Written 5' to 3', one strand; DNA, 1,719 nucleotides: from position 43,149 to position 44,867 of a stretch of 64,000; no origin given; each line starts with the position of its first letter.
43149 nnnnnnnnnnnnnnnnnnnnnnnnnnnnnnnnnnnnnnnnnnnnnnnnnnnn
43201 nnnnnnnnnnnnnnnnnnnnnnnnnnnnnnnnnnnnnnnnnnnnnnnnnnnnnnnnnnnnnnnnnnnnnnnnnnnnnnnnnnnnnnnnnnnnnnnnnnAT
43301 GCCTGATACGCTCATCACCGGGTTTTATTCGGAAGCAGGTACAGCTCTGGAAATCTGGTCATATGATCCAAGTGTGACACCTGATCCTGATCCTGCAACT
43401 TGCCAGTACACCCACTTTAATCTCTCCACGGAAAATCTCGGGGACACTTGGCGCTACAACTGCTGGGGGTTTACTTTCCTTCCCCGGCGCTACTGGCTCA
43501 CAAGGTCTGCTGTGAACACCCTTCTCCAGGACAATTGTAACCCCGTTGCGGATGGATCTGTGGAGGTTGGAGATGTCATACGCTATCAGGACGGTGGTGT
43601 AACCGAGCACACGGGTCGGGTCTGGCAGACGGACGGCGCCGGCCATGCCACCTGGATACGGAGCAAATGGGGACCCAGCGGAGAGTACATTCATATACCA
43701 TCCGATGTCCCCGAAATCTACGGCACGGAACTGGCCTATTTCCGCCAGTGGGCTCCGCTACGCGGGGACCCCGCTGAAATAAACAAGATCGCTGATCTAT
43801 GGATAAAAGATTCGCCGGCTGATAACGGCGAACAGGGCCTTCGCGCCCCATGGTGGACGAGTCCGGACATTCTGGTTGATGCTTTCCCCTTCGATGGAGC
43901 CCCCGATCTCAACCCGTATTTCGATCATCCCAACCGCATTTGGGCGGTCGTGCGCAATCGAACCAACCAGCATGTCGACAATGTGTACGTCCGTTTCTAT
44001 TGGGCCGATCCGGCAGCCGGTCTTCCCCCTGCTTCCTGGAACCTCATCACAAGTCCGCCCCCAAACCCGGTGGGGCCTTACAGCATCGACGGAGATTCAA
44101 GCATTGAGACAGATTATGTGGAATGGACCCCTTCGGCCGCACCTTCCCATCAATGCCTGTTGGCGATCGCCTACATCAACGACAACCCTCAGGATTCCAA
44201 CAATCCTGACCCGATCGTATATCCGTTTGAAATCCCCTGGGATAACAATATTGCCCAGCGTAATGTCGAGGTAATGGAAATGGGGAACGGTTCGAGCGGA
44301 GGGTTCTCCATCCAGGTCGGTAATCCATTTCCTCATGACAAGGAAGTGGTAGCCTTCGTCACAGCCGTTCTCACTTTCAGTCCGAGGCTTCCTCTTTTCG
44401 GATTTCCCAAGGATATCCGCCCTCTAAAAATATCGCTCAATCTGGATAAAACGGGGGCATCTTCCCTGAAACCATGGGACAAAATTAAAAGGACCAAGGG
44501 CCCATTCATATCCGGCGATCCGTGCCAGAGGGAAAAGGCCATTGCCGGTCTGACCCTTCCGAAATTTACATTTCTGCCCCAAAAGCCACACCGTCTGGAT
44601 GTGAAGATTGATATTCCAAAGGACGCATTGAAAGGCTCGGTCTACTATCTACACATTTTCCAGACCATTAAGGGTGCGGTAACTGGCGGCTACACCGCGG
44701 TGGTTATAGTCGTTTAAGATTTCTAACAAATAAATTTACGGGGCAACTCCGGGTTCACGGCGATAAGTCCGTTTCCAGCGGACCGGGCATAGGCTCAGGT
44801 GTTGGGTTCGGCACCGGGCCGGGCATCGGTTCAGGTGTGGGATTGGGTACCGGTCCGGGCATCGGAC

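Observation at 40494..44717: Four-gene operon encoding a signal-peptide-less legumain-like (clan CD) peptidase plus an unrecognised Cys-His domain protein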

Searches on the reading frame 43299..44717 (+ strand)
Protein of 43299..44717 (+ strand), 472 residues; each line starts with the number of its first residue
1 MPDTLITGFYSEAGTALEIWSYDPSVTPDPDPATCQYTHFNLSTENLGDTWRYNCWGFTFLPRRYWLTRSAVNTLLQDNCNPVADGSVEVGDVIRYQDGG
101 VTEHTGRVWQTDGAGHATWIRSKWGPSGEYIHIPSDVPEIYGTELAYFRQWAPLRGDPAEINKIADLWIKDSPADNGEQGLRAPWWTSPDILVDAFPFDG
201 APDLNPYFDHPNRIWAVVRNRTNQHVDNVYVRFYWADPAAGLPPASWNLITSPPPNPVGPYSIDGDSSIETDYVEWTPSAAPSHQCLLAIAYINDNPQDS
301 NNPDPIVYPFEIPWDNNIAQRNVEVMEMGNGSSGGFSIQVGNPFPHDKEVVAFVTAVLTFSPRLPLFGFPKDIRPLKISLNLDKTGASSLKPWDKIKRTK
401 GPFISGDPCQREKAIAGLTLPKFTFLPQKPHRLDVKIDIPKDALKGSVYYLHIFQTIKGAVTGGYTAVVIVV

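Call 3: search_protein_families(library=pfam, proteins=[window:43299-44717:+], max_evalue=0.1)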
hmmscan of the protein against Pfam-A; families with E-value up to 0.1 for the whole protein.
window:43299-44717:+ (472 aa): 0 families

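Call 4: search_protein_families(library=padloc, proteins=[window:43299-44717:+], max_evalue=0.1)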
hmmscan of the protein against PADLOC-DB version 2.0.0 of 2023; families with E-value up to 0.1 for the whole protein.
window:43299-44717:+ (472 aa): 0 families

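Call 5: search_protein_families(library=ncbifam, proteins=[window:43299-44717:+], max_evalue=0.1)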
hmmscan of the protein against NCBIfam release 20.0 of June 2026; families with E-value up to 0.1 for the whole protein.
window:43299-44717:+ (472 aa): 0 families

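Call 7: search_solved_structures(query=window:43299-44717:+, max_evalue=1, show_alignments=2)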
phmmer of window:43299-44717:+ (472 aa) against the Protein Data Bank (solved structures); distinct sequences matched with E-value up to 1: 0.

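Call 17: find_homologous_proteins(query=window:43299-44717:+)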
Query window:43299-44717:+ (472 aa): 132 proteins with E <= 0.001 among 7404 candidates; the best 120 are listed.
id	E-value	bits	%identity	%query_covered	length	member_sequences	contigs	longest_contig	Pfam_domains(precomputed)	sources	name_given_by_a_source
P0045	0.0e+0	1129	100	100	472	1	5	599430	-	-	-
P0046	1.7e-252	857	76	99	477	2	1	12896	-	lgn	-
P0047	2.5e-249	846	75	100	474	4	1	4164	-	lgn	-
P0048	6.1e-248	842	75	99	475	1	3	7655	-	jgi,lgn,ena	-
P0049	1.3e-244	831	74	100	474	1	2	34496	-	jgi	jgi:hypothetical protein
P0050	1.0e-234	798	72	99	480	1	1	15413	-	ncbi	-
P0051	4.1e-232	790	70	99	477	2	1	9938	-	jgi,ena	-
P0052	2.7e-222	757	67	100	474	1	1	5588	-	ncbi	-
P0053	6.5e-222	756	68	100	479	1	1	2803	-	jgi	-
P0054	3.5e-219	747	67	100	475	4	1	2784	-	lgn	-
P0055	1.8e-214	731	65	100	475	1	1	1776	-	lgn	-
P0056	6.4e-206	703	65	100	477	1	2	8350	-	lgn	-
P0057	1.7e-203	695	62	100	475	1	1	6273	-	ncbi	ncbi:hypothetical protein ACFL2A_05140 [Thermodesulfobacteriota bacterium]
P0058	6.8e-201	687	63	99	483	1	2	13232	-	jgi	jgi:hypothetical protein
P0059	2.1e-198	678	61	100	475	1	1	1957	-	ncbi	-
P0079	1.5e-150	521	54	93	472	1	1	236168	-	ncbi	-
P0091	1.4e-144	501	51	98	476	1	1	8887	-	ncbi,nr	ncbi:MAG: hypothetical protein Q7T80_06505 [Methanoregula sp.]|nr:hypothetical protein [Methanoregul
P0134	9.8e-113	396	42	99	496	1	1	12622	-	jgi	jgi:YD repeat-containing protein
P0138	1.6e-111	392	43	99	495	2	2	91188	-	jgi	jgi:hypothetical protein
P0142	9.9e-111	389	43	99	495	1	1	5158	PF24738.2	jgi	jgi:hypothetical protein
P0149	9.5e-109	383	43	98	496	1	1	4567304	-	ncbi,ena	-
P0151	1.4e-106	375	42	99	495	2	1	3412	PF24738.2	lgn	-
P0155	2.5e-101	358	41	99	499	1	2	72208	-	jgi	jgi:hypothetical protein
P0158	3.0e-90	322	40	99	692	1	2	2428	-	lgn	-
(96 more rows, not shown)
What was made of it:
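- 43299..44717 (+): g4: 472-aa signal-less protein with an N-terminal Cys-His domain, a CARDB-type domain and a C-terminal beta-sandwich. More than 132 homologues in bacteria and archaea (call 17).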

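Call 19: search_protein_families(library=pfam, proteins=[P0142, P0151, P0134, P0158], max_evalue=0.1)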
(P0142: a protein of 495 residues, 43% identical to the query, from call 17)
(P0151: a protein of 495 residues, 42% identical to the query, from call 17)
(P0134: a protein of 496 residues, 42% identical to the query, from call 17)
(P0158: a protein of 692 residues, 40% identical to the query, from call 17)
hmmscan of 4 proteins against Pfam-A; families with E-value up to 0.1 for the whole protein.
P0142 (495 aa): 1 family
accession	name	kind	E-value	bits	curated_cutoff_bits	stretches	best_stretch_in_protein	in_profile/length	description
PF24738.1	DUF7689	-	2.9e-05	25.2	22.6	1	51-155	6-118/118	Domain of unknown function (DUF7689)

P0151 (495 aa): 1 family
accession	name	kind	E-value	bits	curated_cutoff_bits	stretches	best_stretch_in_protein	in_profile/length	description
PF24738.1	DUF7689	-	4.7e-05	24.5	22.6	1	52-156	6-118/118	Domain of unknown function (DUF7689)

P0134 (496 aa): 1 family
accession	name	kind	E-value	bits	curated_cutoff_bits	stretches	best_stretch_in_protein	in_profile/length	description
PF24738.1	DUF7689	-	0.0034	18.5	22.6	1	52-156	6-118/118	Domain of unknown function (DUF7689)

P0158 (692 aa): 0 families

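Call 26: search_protein_families(library=phrogs, proteins=[window:43299-44717:+], max_evalue=0.1)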
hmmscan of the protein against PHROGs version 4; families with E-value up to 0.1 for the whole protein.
window:43299-44717:+ (472 aa): 0 families

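Call 27: predict_structure(alignment_id=A1)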
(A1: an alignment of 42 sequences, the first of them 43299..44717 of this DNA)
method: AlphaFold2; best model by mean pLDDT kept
length: 472 residues; sequences in the alignment: 42
mean_pLDDT: 82.4   pTM: 0.83
mean pLDDT of the five models: 82.4, 82.4, 80.3, 78.9, 78.9
residues with pLDDT >= 90: 180; 70-90: 219; 50-70: 46; < 50: 27
segments of 3 or more residues with pLDDT < 50: 296-307, 398-408
pLDDT, mean of each block of 10 residues (from residue 1): 77 91 71 78 73 65 71 94 91 93 90 86 84 92 94 89 84 77 73 91 86 94 89 81 78 87 95 90 80 60 45 72 88 92 78 90 77 92 89 65 49 88 86 94 92 83 86 92
secondary structure, 60 per line:
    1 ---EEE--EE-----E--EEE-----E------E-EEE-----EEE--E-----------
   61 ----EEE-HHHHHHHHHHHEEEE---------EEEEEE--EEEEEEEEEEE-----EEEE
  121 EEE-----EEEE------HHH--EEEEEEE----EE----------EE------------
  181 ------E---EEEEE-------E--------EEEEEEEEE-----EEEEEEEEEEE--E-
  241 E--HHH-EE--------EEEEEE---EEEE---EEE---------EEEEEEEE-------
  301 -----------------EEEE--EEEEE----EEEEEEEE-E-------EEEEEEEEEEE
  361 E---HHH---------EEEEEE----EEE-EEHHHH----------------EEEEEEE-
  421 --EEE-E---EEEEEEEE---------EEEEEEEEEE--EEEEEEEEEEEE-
elements in order: E4-6 E19-21 E36-38 E44-46 E65-67 H69-79 E80-83 E93-98 E101-111 E117-123 E129-132 E144-150 E191-195 E212-220 E226-236 E258-263 E267-270 E274-276 E286-293 E318-321 E324-328 E333-340 E350-361 E377-382 E387-389 H393-396 E413-419 E423-425 E431-438 E448-457 E460-471
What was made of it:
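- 43299..44717 (+): The AF2 model has pLDDT 82 (call 27).
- On CHAP / NlpC-P60-type papain-like amidase: In the model, residues 51-70 have pLDDT 65-71 and are not helical (call 27).
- The catalytic Cys lies in a lower-confidence, non-helical stretch of the model (call 27).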

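Call 29: fold_search(model_id=the predicted structure, library=pdb)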
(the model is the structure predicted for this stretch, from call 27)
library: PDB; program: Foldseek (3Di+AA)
matches with E <= 10: 1804; with E <= 0.001: 96
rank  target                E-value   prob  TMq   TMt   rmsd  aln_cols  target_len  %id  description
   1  2f68                  1.2e-06  0.99  0.14  0.20  19.3       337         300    9  Crystal structure of collagen adhesin (CNA) from S. aureus (released 2006-12-12)
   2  6kzb_C                4.8e-06  0.91  0.15  0.12  21.6       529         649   10  Transglutaminase2 complexed with calcium (released 2020-12-09)
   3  6kzb_B                7.8e-06  1.00  0.16  0.12  17.9       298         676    9  Transglutaminase2 complexed with calcium (released 2020-12-09)
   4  6a8p_A                8.2e-06  0.99  0.17  0.12  19.5       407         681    8  Transglutaminase 2 mutant G224V in complex with GTP (released 2018-09-26)
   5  1kv3_A                9.6e-06  1.00  0.15  0.11  17.6       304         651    9  HUMAN TISSUE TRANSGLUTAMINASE IN GDP BOUND FORM (released 2002-03-13)
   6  1nug_B                1.0e-05  1.00  0.15  0.11  15.2       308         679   10  Role of Calcium Ions in the Activation and Activity of the Transglutaminase 3 Enzyme (2 calciums, 1 Mg, inactive form) (released 2003-04-22)
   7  2f6a_B                1.3e-05  0.87  0.13  0.17  20.8       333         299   11  Collagen Adhesin and Collagen Complex Structure (released 2006-12-12)
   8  1l9m_A                1.7e-05  1.00  0.15  0.11  14.9       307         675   11  Three-dimensional structure of the human transglutaminase 3 enzyme: binding of calcium ions change structure for activ (released 2002-05-29)
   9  8oxy_A                1.7e-05  1.00  0.15  0.11  17.8       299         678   10  Transglutaminase 3 without calcium in complex with DH patient-derived Fab DH63-B02 (released 2023-10-18)
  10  6a8p_B                2.0e-05  1.00  0.15  0.11  17.9       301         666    9  Transglutaminase 2 mutant G224V in complex with GTP (released 2018-09-26)
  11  8csw                  2.4e-05  0.99  0.14  0.10  17.0       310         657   11  Local refinement of protein 4.2 in Class 2 of erythrocyte ankyrin-1 complex (released 2022-07-20)
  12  5mhl_A                2.4e-05  0.90  0.16  0.12  21.8       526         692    8  FXIIIa in complex with the inhibitor Mi0621 (released 2017-12-20)
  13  3ly6_A                2.5e-05  1.00  0.16  0.12  17.3       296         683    8  Crystal structure of human transglutaminase 2 complex with adenosine 5' Triphosphate (released 2010-08-18)
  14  6a8p_C                2.6e-05  1.00  0.16  0.12  17.4       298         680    8  Transglutaminase 2 mutant G224V in complex with GTP (released 2018-09-26)
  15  8cs9_X                2.6e-05  1.00  0.15  0.11  16.8       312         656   10  Composite reconstruction of Class 1 of the erythrocyte ankyrin-1 complex (released 2022-07-20)
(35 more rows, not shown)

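Call 30: search_solved_structures(query=A1, max_evalue=10, show_alignments=3)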
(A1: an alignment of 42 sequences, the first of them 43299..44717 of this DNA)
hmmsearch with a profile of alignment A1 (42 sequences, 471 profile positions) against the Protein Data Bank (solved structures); distinct sequences matched with E-value up to 10: 0.
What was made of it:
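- Tried and rejected: g4 protein (call 7) and g4 family profile (call 30): no matches.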

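Call 32: search_protein_families(library=pfam, alignment_id=A1, max_evalue=1)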
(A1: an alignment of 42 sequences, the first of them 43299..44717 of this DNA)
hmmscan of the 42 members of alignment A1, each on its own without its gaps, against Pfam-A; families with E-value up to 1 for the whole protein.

A. member 1, window:43299-44717:+ (472 aa): 1 family
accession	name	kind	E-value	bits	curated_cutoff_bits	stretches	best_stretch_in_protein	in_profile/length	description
PF24738.1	DUF7689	-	0.39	11.9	22.6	0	49-148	6-117/118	Domain of unknown function (DUF7689)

B. families by the number of members that match (of 42 scanned): 12 families
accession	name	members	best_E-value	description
PF24738.1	DUF7689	33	2.9e-05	Domain of unknown function (DUF7689)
PF12671.13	Amidase_6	6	0.0079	Putative amidase domain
PF11245.13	DUF2544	4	0.0015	Protein of unknown function (DUF2544)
PF07705.17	CARDB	3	0.00011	CARDB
PF05257.22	CHAP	3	0.01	CHAP domain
PF23619.1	Ig_VWA7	3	0.035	VWA7 Ig-like domain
PF06030.18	WxLIP_PGBD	2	0.0042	WxL Interacting Protein, peptidoglycan binding domain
PF10633.15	NPCBM_assoc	2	0.041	NPCBM-associated, NEW3 domain of alpha-galactosidase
PF14743.12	DNA_ligase_OB_2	1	0.051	DNA ligase OB-like domain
PF10959.13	DUF2761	1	0.1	Protein of unknown function (DUF2761)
PF20356.3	DUF6651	1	0.15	Family of unknown function (DUF6651)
PF24256.1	DUF7457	1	0.37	Family of unknown function (DUF7457)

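Call 34: find_encoding_contigs(protein=P0149, flank=7000, max_places=1)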
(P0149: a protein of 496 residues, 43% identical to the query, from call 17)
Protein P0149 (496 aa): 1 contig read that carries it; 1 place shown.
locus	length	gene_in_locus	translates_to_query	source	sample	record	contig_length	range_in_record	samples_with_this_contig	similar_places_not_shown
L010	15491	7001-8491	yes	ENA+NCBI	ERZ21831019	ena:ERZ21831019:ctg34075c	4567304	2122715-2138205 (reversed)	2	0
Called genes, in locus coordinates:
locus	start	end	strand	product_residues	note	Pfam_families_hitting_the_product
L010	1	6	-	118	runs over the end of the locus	-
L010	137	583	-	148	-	PF09719:C_GCAxxG_C_C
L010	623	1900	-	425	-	PF00656:Peptidase_C14, PF07603:Lcl_C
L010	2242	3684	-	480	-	PF22596:Scabin-like (weak)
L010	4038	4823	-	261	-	PF07589:PEP_exosort_dom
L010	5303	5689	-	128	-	-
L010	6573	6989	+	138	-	-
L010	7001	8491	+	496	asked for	-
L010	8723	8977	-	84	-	-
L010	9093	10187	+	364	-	PF13432:TPR_16 (weak), PF14559:TPR_19, PF25063:ARM_TT21_C (weak), PF13428:TPR_14 (weak), PF14559:TPR_19 (weak), PF13432:TPR_16, PF00515:TPR_1, PF13414:TPR_11, +15 more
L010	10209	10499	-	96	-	-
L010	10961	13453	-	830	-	PF00089:Trypsin (weak), PF13365:Trypsin_2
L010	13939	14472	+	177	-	-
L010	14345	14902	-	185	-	PF04307:YdjM (weak)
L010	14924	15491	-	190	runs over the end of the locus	PF02985:HEAT (faint), PF13646:HEAT_2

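Call 35: find_encoding_contigs(protein=P0079, flank=7000, max_places=1)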
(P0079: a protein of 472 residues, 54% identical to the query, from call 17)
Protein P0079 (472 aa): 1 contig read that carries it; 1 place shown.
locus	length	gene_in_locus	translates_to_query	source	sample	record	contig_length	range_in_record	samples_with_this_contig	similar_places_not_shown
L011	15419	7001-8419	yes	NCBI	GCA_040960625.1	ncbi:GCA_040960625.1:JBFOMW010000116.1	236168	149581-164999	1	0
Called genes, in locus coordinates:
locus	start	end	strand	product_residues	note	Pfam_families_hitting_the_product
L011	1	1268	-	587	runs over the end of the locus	PF02927:CelD_N, PF00759:Glyco_hydro_9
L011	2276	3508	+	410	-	PF01566:Nramp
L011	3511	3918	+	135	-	PF00582:Usp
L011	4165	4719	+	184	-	PF04366:Ysc84 (weak)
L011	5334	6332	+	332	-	PF12833:HTH_18, PF00165:HTH_AraC (weak)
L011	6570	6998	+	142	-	-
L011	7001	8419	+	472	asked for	-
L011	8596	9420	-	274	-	-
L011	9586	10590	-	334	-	PF07991:KARI_N, PF01450:KARI_C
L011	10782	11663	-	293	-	PF04794:YdjC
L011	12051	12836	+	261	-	PF13847:Methyltransf_31, PF08241:Methyltransf_11, PF08242:Methyltransf_12 (faint), PF13649:Methyltransf_25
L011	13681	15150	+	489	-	PF01266:DAO (weak), PF13450:NAD_binding_8, PF01593:Amino_oxidase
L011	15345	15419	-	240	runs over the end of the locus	PF00535:Glycos_transf_2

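Call 36: find_encoding_contigs(protein=P0138, flank=7000, max_places=1)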
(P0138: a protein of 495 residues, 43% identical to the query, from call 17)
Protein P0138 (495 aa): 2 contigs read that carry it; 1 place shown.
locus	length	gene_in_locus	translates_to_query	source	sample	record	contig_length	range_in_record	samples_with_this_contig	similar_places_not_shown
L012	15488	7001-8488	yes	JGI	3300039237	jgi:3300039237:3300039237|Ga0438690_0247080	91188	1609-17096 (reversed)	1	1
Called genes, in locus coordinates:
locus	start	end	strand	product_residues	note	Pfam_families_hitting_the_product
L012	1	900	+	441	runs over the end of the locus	PF02492:cobW (weak)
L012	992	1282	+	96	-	PF13183:Fer4_8 (faint), PF13484:Fer4_16 (faint), PF12800:Fer4_4 (faint), PF13237:Fer4_10, PF00037:Fer4 (weak), PF14697:Fer4_21 (weak), PF12838:Fer4_7, PF13187:Fer4_9, +3 more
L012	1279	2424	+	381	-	PF01855:POR_N, PF02780:Transketolase_C (weak), PF17147:PFOR_II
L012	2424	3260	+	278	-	PF02775:TPP_enzyme_C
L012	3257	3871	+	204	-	PF01558:POR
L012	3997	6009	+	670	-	PF12985:DUF3869 (faint), PF08308:PEGA (faint), PF13620:CarboxypepD_reg, PF13715:CarbopepD_reg_2, PF00691:OmpA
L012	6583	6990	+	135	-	-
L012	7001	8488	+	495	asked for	-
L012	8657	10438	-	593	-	PF02310:B12-binding, PF04055:Radical_SAM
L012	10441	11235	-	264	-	-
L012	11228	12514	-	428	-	PF11700:ATG22, PF07690:MFS_1, PF11700:ATG22, PF07690:MFS_1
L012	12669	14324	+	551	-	PF01293:PEPCK_ATP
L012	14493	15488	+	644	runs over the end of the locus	PF13620:CarboxypepD_reg (weak), PF13715:CarbopepD_reg_2 (weak), PF08308:PEGA (faint), PF13620:CarboxypepD_reg, PF13715:CarbopepD_reg_2, PF00691:OmpA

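Call 65: find_related_loci(query=A1, collection=viral_contigs, flank=8000)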
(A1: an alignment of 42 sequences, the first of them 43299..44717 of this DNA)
Query A1 (472 aa) in viral_contigs; peptide patterns used: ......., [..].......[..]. (x = any residue, [..] = any of these).
10 stretches matched a pattern, but none encodes a relative of the query by tblastn (E <= 1e-3).

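Call 71: search_dna_similar(query=window:43299-44717:+, collection=plasmids, mode=protein, max_evalue=0.001, max_rows=10)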
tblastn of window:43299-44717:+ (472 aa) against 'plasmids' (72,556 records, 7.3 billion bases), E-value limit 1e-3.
Records with a match: 1; places in all: 1; records where one place covers at least 80% of the query: 0.
Best place of each record, by identity: <60% 1.
By first word of the organism name: Mesorhizobium 1.
By predicted mobility (MOB-suite, as given by PLSDB): non-mobilizable 1.
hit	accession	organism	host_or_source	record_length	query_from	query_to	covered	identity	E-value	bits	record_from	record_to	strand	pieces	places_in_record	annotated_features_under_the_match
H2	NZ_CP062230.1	Mesorhizobium onobrychidis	Sainfoin,pure bacterial culture,Nodule ...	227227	166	323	33%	30.7%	7e-4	50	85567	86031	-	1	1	hypothetical protein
